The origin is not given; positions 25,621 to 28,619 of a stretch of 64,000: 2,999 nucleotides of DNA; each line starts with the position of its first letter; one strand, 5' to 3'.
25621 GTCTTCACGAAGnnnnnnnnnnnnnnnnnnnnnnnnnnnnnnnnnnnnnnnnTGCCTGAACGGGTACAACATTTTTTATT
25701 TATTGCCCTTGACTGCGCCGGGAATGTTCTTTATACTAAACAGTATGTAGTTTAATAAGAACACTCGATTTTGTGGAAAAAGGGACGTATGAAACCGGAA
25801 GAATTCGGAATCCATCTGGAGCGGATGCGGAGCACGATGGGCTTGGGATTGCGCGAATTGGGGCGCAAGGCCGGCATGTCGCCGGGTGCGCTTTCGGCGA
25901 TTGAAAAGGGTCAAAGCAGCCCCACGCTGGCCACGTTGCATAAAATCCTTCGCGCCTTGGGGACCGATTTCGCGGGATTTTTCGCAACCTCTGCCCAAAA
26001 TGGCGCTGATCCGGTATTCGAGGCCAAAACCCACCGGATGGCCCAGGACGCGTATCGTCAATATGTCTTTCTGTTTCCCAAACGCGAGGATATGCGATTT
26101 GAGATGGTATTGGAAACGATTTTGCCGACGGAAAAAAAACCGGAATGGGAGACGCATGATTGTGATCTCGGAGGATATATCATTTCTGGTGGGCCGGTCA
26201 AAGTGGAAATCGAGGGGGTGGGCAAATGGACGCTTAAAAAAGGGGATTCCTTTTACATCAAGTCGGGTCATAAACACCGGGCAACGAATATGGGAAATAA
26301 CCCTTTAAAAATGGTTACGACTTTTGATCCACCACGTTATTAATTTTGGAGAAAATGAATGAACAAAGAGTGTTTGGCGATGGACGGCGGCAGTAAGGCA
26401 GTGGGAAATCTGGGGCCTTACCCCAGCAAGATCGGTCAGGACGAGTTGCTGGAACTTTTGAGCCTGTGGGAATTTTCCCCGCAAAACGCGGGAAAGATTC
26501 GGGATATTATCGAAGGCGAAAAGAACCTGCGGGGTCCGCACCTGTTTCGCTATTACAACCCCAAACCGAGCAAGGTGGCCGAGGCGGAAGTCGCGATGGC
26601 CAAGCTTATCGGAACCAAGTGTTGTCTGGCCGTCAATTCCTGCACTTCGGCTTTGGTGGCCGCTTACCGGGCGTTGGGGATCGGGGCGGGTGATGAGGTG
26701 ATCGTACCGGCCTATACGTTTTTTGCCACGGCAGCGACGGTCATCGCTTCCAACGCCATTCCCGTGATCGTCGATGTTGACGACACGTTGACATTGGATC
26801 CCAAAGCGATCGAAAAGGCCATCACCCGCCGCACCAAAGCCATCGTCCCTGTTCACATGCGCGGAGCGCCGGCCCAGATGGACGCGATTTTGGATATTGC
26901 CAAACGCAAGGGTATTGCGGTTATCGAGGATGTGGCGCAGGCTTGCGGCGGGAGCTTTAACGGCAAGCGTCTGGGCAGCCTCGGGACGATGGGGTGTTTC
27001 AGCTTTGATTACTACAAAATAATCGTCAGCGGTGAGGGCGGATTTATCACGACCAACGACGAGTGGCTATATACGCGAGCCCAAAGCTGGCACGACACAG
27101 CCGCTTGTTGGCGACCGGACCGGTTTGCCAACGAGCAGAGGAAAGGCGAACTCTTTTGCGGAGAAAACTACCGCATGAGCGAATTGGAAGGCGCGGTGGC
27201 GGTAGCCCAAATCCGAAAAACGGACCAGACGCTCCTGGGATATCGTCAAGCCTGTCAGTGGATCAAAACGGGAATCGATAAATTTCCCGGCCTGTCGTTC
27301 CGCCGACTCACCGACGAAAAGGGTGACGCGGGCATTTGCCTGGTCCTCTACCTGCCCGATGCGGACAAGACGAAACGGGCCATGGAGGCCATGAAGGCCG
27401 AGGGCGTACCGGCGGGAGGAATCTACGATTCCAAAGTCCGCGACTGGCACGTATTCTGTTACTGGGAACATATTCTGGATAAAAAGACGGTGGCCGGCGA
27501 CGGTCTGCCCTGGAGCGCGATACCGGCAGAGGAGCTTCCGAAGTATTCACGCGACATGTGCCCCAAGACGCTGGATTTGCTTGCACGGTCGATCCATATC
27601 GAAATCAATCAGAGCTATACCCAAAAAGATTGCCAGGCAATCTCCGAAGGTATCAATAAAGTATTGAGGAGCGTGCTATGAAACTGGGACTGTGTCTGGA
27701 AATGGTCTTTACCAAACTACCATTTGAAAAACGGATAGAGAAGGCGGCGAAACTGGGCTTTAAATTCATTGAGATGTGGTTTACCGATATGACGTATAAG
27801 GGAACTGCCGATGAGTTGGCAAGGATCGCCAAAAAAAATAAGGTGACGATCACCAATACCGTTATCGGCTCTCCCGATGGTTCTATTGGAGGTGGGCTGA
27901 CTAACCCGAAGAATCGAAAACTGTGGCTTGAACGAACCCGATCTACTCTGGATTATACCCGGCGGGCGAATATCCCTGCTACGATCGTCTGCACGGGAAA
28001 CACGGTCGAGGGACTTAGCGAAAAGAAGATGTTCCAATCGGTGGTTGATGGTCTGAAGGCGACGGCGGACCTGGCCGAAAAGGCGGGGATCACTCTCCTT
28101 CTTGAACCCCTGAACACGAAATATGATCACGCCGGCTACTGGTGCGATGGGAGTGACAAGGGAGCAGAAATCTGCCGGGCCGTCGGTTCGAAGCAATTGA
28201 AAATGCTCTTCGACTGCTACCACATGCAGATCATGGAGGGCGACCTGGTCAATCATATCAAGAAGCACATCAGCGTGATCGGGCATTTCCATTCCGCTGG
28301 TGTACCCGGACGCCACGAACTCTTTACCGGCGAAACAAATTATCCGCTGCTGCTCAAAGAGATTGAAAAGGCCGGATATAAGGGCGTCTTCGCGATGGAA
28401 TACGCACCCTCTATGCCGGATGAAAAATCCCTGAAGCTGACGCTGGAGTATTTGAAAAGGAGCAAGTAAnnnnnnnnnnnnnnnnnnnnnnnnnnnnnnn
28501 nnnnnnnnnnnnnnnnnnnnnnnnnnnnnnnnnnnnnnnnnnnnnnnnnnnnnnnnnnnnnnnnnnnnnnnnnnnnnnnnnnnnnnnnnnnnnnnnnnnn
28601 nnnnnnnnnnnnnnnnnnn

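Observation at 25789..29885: XRE-cupin regulator, DegT aminotransferase, Hyi-like isomerase and MttB-superfamily protein with no corrinoid partner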

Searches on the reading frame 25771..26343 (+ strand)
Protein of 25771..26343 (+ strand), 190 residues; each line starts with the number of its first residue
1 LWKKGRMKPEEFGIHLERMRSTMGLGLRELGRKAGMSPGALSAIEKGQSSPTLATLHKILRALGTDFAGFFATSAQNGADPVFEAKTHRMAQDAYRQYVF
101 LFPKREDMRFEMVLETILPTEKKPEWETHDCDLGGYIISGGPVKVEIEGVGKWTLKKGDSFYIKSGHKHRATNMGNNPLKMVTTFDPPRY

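Call 3: search_protein_families(library=pfam, proteins=[window:25771-26343:+], max_evalue=0.01)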
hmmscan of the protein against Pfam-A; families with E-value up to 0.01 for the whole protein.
window:25771-26343:+ (190 aa): 6 families
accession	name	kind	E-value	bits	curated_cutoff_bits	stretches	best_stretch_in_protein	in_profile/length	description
PF13560.12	HTH_31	-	3.6e-11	43.7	27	1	11-66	1-57/64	Helix-turn-helix domain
PF07883.17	Cupin_2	-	3.7e-11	43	27.2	1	114-184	2-69/70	Cupin domain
PF01381.28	HTH_3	-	4.6e-11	43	23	1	24-68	9-53/55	Helix-turn-helix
PF13443.12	HTH_26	-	1.5e-05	25.6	22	1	15-68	1-55/63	Cro/C1-type HTH DNA-binding domain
PF12844.13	HTH_19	-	1.5e-05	25.3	30.2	1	13-65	1-53/64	Helix-turn-helix domain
PF01050.24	MannoseP_isomer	-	0.0049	17.5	23.6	1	107-182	25-98/116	Mannose-6-phosphate isomerase C-terminal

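Call 26: search_protein_families(library=ncbifam, proteins=[window:25771-26343:+], max_evalue=0.001)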
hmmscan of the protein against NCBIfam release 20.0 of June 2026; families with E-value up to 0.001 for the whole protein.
window:25771-26343:+ (190 aa): 5 families
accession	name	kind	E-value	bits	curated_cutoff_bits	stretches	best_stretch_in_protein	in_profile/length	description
NF007408.0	PRK09943.1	equivalog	1.4e-15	57.4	211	1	13-187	9-182/185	HTH-type transcriptional regulator PuuR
TIGR03070.1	couple_hipB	subfamily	3.4e-09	36.5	71.65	1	10-65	1-56/58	type II toxin-antitoxin system Y4mF family antitoxin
NF010465.0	PRK13890.1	equivalog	0.00029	20.9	96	1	18-67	12-61/121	conjugal transfer protein TrbA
NF006015.0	PRK08154.1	subfamily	0.00037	19.8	204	1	11-81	30-100/314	anaerobic benzoate catabolism transcriptional regulator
NF007271.0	PRK09726.1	equivalog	0.00043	20.2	79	1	9-66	10-67/88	type II toxin-antitoxin system antitoxin HipB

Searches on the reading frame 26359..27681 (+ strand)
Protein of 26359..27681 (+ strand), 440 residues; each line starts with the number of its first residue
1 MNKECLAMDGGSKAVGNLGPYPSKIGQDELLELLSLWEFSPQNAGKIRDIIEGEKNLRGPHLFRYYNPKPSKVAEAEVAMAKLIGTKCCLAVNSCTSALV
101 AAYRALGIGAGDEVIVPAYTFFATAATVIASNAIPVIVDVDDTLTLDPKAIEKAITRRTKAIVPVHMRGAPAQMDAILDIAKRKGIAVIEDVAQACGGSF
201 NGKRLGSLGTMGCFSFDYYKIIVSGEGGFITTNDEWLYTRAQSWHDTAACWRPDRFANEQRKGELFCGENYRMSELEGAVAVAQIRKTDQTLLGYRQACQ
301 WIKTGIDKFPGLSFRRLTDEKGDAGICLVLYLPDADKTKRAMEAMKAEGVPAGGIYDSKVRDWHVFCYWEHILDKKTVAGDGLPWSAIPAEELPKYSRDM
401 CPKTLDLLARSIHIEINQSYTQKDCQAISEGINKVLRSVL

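Call 3: search_protein_families(library=pfam, proteins=[window:26359-27681:+], max_evalue=0.01)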
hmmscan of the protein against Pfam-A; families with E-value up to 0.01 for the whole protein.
window:26359-27681:+ (440 aa): 5 families
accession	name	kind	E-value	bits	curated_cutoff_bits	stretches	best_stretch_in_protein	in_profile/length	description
PF01041.23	DegT_DnrJ_EryC1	-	9.7e-79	265.6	19.8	1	72-358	25-309/360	DegT/DnrJ/EryC1/StrS aminotransferase family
PF01053.26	Cys_Met_Meta_PP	-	8.4e-07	28.3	27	1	64-192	48-174/381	Cys/Met metabolism PLP-dependent enzyme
PF00155.27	Aminotran_1_2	-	3.8e-06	26.8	19.7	1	57-193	30-187/361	Aminotransferase class I and II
PF00266.25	Aminotran_5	-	7.1e-05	22.4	21.5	1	72-197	44-181/371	Aminotransferase class-V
PF01212.27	Beta_elim_lyase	-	0.0022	17.8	27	1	72-193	33-170/288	Beta-eliminating lyase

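Call 26: search_protein_families(library=ncbifam, proteins=[window:26359-27681:+], max_evalue=0.001)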
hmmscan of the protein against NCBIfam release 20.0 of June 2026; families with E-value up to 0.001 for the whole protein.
window:26359-27681:+ (440 aa): 22 families
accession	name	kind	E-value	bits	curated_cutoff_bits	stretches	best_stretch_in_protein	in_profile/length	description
TIGR04181.1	NHT_00031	hypoth_equivalog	6.3e-53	179.9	420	1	73-355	32-325/359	LegC family aminotransferase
NF008687.0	PRK11706.1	equivalog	7e-52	176.4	375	1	77-349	37-313/375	dTDP-4-amino-4,6-dideoxygalactose transaminase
TIGR03588.1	PseC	equivalog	3.3e-51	174.4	423.5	1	72-350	31-321/380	UDP-4-amino-4,6-dideoxy-N-acetyl-beta-L-altrosamine transaminase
NF008658.2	PRK11658.1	equivalog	9e-47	159.5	631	1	72-291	34-256/379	UDP-4-amino-4-deoxy-L-arabinose aminotransferase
TIGR02379.1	ECA_wecE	subfamily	1e-43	149.6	434.85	1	79-289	39-251/376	dTDP-4-amino-4,6-dideoxy-D-glucose transaminase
TIGR04427.1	PLP_DesI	equivalog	3.1e-36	125.3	650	1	73-321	54-292/390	dTDP-4-dehydro-6-deoxyglucose aminotransferase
NF011936.0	PRK15407.1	equivalog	9.1e-32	110.3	423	1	76-251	70-255/440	lipopolysaccharide biosynthesis protein RfbH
NF004621.0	PRK05957.1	equivalog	1.3e-09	37.3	498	1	95-165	98-167/389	pyridoxal phosphate-dependent aminotransferase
NF005732.0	PRK07550.1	equivalog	5.7e-08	32.2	366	1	92-191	99-205/389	aminotransferase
NF041364.1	GntC_guanitoxin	equivalog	6.2e-07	28.6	415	1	95-191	69-173/356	guanitoxin biosynthesis PLP-dependent (S)-gamma-hydroxy-L-arginine cyclodehydratase GntC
NF005816.0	PRK07682.1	equivalog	9.5e-07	27.8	620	1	95-169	99-177/390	aminotransferase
NF006096.0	PRK08248.1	equivalog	2.7e-06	26.3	726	1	77-193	70-187/431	homocysteine synthase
NF004769.0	PRK06107.1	equivalog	7.1e-06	25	617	1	97-163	104-171/402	aspartate transaminase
NF005817.0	PRK07683.1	equivalog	1.2e-05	24.2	575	1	92-191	95-200/387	aminotransferase A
NF004975.0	PRK06348.1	equivalog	3.7e-05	22.9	549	1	95-189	95-199/384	pyridoxal phosphate-dependent aminotransferase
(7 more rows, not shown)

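Call 37: search_solved_structures(query=window:26359-27681:+, max_evalue=1e-10)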
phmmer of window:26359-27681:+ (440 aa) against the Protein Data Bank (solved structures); distinct sequences matched with E-value up to 1e-10: 55.
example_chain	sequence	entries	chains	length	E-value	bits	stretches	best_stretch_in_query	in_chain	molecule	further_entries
5k8b_A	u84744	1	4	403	1.2e-64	221.7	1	39-434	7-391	8-amino-3,8-dideoxy-alpha-D-manno-octulosonate transaminase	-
7b0m_AAA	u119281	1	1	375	1.6e-47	165.3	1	73-308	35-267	Sugar aminotransferase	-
3bn1_A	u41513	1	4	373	1.1e-45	159.3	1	73-304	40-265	Perosamine synthetase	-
3dr7_A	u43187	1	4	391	1.3e-45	159.1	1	73-304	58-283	Putative perosamine synthetase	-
3dr4_A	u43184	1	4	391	8.6e-45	156.3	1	73-304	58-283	Putative perosamine synthetase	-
2c7t_A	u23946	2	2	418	2e-44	155.1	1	37-314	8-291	GLUTAMINE-2-DEOXY-SCYLLO-INOSOSE AMINOTRANSFERASE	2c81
5w71_A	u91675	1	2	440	2.1e-44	155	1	37-314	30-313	L-glutamine:2-deoxy-scyllo-inosose aminotransferase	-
1mdo_A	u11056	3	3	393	9.8e-43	149.6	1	72-290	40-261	ArnB aminotransferase | UDP-4-amino-4-deoxy-L-arabinose--oxoglutarate aminotransferase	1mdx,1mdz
5w70_A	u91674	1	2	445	1.2e-42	149.2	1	79-290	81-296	L-glutamine:2-deoxy-scyllo-inosose aminotransferase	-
4oca_A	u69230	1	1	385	6.3e-42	146.9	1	72-290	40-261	UDP-4-amino-4-deoxy-L-arabinose--oxoglutarate aminotransferase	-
7b0d_A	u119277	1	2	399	1.5e-41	145.7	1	78-282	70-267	Glutamine--scyllo-inositol transaminase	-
8gyh_B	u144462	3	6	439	9.4e-41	143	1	74-312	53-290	DegT/DnrJ/EryC1/StrS family aminotransferase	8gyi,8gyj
8sng_A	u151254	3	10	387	1.4e-39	139.2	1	76-291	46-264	UDP-4-amino-4-deoxy-L-arabinose--oxoglutarate aminotransferase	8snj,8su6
3nu7_A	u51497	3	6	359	3.3e-39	137.9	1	72-288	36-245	Aminotransferase WbpE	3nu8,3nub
3nyu_A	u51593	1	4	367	3.6e-39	137.8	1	72-288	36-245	Aminotransferase WbpE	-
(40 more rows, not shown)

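Call 63: find_related_loci(query=window:26359-27678:+, collection=metagenome_contigs, flank=8000)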
Query window:26359-27678:+ (440 aa) in metagenome_contigs; peptide patterns used: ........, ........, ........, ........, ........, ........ (x = any residue, [..] = any of these).
367 stretches matched a pattern; 222 encode a relative of the query (tblastn E <= 1e-3); the best 80 are kept; 80 distinct loci.
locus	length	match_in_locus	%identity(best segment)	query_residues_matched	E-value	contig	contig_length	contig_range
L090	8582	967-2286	77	1-440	0e+0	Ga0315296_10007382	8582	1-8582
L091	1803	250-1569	77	1-440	0e+0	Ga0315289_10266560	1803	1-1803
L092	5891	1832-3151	76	1-440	0e+0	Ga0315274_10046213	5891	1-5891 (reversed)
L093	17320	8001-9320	76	1-440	0e+0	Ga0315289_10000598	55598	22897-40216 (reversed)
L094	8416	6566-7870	77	6-440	0e+0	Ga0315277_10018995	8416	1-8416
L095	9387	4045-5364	75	1-440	0e+0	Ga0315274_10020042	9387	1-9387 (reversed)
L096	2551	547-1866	76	1-440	0e+0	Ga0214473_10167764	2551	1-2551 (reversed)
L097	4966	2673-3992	76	1-440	0e+0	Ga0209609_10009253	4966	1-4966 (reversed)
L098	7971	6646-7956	76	4-440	0e+0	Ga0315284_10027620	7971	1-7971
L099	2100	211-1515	76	6-440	0e+0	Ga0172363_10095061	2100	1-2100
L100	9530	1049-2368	76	1-440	0e+0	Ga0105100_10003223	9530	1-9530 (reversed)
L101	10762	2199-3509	75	4-440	0e+0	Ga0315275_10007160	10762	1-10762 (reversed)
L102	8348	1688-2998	76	4-440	0e+0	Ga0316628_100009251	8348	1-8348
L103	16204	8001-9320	75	1-440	0e+0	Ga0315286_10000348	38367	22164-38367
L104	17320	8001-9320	75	1-440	0e+0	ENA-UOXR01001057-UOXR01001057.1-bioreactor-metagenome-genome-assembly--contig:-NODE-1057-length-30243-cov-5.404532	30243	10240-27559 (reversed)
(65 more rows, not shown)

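Call 85: search_solved_structures(query=window:26359-27681:+, max_evalue=1e-50, show_alignments=1)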
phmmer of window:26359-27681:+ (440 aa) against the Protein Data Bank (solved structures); distinct sequences matched with E-value up to 1e-50: 1.
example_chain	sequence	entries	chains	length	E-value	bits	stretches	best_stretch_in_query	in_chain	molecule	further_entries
5k8b_A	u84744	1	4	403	1.2e-64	221.7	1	39-434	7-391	8-amino-3,8-dideoxy-alpha-D-manno-octulosonate transaminase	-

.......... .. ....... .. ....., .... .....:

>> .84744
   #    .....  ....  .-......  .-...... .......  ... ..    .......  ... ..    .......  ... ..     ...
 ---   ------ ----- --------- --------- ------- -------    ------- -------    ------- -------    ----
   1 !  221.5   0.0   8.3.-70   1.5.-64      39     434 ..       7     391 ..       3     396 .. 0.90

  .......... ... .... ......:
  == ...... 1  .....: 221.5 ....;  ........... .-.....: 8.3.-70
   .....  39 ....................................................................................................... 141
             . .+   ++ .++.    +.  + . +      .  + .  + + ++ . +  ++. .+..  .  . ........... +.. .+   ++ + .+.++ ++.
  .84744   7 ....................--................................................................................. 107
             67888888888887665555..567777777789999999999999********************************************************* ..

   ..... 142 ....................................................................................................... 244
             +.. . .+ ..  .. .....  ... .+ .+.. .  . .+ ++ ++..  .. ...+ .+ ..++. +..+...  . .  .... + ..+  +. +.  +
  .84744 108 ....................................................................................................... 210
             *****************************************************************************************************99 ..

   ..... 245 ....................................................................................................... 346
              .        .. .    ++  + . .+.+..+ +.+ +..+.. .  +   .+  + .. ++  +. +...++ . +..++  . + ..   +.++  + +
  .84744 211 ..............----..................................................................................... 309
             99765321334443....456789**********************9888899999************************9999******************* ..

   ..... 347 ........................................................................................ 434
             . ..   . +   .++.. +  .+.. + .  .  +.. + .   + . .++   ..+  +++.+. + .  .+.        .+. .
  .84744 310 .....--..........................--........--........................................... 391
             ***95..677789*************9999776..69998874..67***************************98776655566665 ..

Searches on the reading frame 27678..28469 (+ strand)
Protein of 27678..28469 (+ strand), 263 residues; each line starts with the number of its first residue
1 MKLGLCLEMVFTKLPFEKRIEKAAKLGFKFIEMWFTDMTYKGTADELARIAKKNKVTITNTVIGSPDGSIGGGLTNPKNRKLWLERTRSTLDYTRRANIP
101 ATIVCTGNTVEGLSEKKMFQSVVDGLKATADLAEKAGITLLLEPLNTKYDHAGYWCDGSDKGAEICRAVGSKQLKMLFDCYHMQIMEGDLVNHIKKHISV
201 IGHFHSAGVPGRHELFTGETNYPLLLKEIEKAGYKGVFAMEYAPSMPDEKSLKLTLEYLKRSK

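Call 3: search_protein_families(library=pfam, proteins=[window:27678-28469:+], max_evalue=0.01)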
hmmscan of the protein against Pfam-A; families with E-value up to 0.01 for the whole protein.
window:27678-28469:+ (263 aa): 1 family
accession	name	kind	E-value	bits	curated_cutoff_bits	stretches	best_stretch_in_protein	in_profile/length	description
PF01261.30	AP_endonuc_2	-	1.7e-37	129.9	31.1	1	20-261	1-248/249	Xylose isomerase-like TIM barrel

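Call 26: search_protein_families(library=ncbifam, proteins=[window:27678-28469:+], max_evalue=0.001)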
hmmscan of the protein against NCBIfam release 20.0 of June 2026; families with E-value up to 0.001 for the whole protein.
window:27678-28469:+ (263 aa): 9 families
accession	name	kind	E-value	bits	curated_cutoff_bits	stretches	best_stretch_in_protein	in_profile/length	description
TIGR03234.1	OH-pyruv-isom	equivalog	2e-48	165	353.45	1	3-253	3-251/254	hydroxypyruvate isomerase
NF043033.1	OxoTetrIsom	equivalog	5.6e-44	150.8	325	1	6-252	7-247/251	2-oxo-tetronate isomerase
NF007444.0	PRK09997.1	equivalog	2.6e-35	122.2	465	1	6-254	7-253/258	hydroxypyruvate isomerase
NF041099.2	keto_glucon_epim_IolO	equivalog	1.1e-22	80.7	300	1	15-261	22-266/269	5-keto-L-gluconate epimerase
NF007441.0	PRK09989.1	equivalog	3.3e-20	72.9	412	1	7-249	8-248/258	HPr family phosphocarrier protein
NF051856.1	PsicseEpim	equivalog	5.8e-19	69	300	1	16-241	18-244/287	D-psicose 3-epimerase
NF007360.0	PRK09856.1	equivalog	1.5e-09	37.8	305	1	1-243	1-249/276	fructoselysine 3-epimerase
TIGR04379.1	myo_inos_iolE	equivalog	2.2e-07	30.7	290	1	13-207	22-210/290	myo-inosose-2 dehydratase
NF009688.0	PRK13209.1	subfamily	2.3e-05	23.5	317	1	12-241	19-253/286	L-ribulose-5-phosphate 3-epimerase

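Call 38: search_solved_structures(query=window:27678-28469:+, max_evalue=0.00001)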
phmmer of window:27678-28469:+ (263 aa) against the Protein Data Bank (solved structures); distinct sequences matched with E-value up to 0.00001: 9.
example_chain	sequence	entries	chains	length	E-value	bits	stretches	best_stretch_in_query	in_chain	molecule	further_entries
3ngf_A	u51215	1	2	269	4.4e-27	98.5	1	7-253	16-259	AP endonuclease, family 2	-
1k77_A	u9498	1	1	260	8.8e-18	68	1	6-249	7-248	Hypothetical protein ygbM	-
7x7w_A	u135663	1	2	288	5.2e-10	42.6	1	19-242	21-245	D-PSICOSE 3-EPIMERASE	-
2hk0_A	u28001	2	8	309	1.7e-09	40.8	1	16-213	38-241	D-PSICOSE 3-EPIMERASE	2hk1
3vnk_A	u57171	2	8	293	1e-08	38.3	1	16-241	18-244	Xylose isomerase domain protein TIM barrel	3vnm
3vni_A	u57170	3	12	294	1e-08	38.3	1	16-241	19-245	Xylose isomerase domain protein TIM barrel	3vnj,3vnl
7e9w_A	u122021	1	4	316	1.3e-08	37.9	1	16-241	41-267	D-psicose 3-epimerase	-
2zvr_A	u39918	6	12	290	3.3e-07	33.4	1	15-245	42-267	Uncharacterized protein TM_0416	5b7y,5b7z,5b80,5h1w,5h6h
6wn6_A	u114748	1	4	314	8.8e-06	28.7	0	121-241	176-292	3-keto-D-glucoside 4-epimerase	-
